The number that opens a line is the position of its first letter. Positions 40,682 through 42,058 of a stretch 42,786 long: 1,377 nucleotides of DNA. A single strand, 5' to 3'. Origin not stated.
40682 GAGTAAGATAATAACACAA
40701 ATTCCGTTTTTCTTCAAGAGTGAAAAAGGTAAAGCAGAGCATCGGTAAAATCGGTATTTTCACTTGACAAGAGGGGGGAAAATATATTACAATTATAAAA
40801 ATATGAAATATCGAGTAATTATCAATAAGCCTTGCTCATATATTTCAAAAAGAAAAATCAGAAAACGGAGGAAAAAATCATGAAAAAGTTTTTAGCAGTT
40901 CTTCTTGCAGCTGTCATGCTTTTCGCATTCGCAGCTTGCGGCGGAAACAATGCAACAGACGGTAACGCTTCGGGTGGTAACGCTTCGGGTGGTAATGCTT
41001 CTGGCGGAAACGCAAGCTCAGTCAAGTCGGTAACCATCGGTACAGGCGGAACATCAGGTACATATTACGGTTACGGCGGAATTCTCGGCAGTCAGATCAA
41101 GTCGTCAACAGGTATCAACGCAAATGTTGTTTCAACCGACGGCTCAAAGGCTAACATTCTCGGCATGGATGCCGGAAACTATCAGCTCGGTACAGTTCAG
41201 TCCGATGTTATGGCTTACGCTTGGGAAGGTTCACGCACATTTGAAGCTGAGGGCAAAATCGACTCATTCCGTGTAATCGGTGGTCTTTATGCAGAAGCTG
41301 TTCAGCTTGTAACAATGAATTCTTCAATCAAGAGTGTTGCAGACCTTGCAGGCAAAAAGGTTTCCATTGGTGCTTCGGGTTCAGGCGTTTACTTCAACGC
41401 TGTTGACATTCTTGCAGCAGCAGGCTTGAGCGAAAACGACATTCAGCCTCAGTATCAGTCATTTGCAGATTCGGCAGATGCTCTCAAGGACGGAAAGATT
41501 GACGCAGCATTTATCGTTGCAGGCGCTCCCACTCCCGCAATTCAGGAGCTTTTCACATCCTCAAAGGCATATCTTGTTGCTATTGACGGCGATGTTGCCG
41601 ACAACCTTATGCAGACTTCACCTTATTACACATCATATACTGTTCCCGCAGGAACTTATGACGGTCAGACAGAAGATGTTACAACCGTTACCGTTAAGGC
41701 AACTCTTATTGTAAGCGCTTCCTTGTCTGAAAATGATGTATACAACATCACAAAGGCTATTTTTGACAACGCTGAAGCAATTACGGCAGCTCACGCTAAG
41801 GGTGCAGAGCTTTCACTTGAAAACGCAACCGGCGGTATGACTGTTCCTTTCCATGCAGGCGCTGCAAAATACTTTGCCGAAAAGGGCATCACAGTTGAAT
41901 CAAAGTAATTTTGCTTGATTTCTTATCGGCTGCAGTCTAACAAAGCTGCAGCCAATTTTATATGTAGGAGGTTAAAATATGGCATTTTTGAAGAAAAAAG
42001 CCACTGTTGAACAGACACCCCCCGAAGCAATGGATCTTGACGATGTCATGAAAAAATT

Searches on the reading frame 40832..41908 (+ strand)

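Call 7: search_protein_families(library=pfam, proteins=[window:40832-41908:+], max_evalue=0.001)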
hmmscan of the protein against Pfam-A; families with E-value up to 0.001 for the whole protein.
window:40832-41908:+ (358 aa): 3 families
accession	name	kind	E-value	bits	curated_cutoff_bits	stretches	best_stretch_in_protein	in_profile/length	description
PF16868.10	NMT1_3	-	4.2e-82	276.4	27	1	69-352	1-289/289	NMT1-like family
PF09084.16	NMT1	-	1e-07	32.5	20.5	1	155-229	72-147/216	NMT1/THI5 like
PF12974.12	Phosphonate-bd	-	6.3e-07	29.5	27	1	155-232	86-166/242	ABC transporter, phosphonate, periplasmic substrate-binding protein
